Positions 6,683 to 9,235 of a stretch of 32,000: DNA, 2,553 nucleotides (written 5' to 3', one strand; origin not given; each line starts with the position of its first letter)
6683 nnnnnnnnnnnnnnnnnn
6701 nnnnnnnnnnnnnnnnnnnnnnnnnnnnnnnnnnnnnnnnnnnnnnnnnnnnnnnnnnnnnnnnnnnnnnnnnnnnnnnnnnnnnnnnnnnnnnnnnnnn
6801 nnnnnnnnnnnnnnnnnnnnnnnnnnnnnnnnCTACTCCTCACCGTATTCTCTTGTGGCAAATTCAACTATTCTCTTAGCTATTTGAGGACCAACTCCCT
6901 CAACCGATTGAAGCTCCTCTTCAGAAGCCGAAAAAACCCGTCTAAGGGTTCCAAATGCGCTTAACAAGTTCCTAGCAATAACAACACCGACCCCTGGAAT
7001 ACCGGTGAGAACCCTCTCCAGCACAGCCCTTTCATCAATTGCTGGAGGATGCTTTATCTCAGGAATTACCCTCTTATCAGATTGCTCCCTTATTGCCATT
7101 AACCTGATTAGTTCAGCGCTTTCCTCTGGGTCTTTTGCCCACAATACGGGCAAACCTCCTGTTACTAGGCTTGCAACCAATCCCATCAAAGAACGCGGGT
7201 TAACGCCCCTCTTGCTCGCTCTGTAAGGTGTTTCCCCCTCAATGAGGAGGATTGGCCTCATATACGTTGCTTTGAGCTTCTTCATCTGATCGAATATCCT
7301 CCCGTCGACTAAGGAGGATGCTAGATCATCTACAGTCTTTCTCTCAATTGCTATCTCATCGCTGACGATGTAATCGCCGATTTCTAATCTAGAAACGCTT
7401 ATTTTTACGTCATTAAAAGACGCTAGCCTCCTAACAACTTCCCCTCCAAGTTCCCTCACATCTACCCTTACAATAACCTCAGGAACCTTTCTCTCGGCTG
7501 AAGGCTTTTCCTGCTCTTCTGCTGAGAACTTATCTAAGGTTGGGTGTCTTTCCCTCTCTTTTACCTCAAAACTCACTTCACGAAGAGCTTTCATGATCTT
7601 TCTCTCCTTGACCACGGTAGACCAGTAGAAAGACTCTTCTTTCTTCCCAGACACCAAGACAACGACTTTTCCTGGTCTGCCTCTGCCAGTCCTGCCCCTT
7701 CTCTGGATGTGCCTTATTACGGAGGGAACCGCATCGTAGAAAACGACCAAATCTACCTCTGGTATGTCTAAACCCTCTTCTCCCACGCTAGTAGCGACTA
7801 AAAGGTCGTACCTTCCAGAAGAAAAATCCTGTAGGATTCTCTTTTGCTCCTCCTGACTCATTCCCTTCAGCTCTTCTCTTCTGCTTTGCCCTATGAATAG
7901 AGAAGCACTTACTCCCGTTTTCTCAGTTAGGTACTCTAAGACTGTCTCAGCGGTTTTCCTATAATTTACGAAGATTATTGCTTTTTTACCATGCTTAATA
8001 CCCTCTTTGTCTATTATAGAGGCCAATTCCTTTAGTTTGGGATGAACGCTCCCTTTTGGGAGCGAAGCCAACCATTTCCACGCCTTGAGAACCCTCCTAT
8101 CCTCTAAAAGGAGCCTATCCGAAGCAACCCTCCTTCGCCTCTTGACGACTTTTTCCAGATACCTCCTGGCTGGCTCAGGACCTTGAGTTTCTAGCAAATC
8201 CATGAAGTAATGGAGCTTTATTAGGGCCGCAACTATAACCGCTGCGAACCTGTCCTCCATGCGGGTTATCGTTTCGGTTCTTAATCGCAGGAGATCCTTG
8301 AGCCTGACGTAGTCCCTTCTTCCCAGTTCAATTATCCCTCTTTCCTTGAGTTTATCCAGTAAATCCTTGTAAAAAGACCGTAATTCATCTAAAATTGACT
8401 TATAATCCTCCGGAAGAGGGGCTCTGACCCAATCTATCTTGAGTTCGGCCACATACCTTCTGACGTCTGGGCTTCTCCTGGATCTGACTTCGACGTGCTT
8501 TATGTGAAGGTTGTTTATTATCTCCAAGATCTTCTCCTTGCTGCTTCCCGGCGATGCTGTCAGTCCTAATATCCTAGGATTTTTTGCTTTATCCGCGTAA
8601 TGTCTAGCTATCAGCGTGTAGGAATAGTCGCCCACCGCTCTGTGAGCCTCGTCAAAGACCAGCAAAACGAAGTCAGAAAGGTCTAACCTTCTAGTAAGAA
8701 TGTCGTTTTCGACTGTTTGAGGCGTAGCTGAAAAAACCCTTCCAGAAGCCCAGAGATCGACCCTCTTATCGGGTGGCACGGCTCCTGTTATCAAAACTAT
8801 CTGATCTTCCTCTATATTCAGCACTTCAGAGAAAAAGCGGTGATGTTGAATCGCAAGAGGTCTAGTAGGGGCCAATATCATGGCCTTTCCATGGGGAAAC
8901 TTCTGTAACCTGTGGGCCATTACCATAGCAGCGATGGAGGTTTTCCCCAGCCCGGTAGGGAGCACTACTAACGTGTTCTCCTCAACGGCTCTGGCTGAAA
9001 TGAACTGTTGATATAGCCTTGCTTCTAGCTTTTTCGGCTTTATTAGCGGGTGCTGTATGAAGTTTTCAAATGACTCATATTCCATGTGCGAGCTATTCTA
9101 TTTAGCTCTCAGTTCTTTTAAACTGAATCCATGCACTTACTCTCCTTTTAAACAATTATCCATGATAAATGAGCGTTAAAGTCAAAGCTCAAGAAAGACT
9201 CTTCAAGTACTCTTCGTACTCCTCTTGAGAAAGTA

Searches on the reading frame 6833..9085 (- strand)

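Call 54: search_protein_families(library=ncbifam, max_evalue=0.01, proteins=[window:6833-9085:-])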
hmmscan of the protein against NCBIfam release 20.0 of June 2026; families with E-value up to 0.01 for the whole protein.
window:6833-9085:- (750 aa): 62 families (the best 25 are shown)
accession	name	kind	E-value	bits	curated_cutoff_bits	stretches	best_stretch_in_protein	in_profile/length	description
NF010337.0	PRK13766.1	equivalog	8.3e-240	798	610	2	8-526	3-526/781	Hef nuclease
NF040956.1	Arch_Xpf_endonucase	equivalog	1.7e-27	96.4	300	1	541-728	6-195/222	3'-flap repair endonuclease Xpf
NF008394.0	PRK11192.1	equivalog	4.8e-24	85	507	2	346-526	230-403/441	ATP-dependent RNA helicase SrmB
TIGR00596.1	rad1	subfamily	1.3e-22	80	806.65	1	444-746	476-810/813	DNA repair protein, RAD1 family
NF008744.0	PRK11776.1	equivalog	1.9e-21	76.2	524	2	365-485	241-353/460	ATP-dependent RNA helicase DbpA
NF053631.1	RNA_helic_CshA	equivalog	2.5e-21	76.1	646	2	352-555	226-420/434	degradosome RNA helicase CshA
TIGR00643.1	recG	equivalog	1.5e-17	63.5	659.4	2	406-483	488-567/629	ATP-dependent DNA helicase RecG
TIGR02621.3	cas3_GSU0051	exception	2.4e-17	63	400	1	333-539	238-440/854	type I-G CRISPR-associated helicase/endonuclease Cas3g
NF008165.0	PRK10917.1-3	equivalog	4.8e-17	61.7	711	2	409-484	519-595/692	ATP-dependent DNA helicase RecG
NF003419.0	PRK04837.1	equivalog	9.3e-17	60.8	588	1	347-475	240-357/424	ATP-dependent RNA helicase RhlB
NF053636.1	DDHlcsCsdAPsy1082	equivalog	1.6e-16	59.9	890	2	367-479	244-348/512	DEAD/DEAH box helicase CsdA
NF008168.0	PRK10917.2-2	equivalog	4.4e-16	58.3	718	2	409-483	621-697/795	ATP-dependent DNA helicase RecG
NF008170.0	PRK10917.2-4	equivalog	2.2e-15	55.7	975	2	409-484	655-731/826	ATP-dependent DNA helicase RecG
NF008642.0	PRK11634.1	equivalog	4.5e-14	51.8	989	1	368-526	247-393/628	DEAD/DEAH family ATP-dependent RNA helicase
NF008167.0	PRK10917.2-1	equivalog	2.3e-13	49.2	995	2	409-485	570-647/744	ATP-dependent DNA helicase RecG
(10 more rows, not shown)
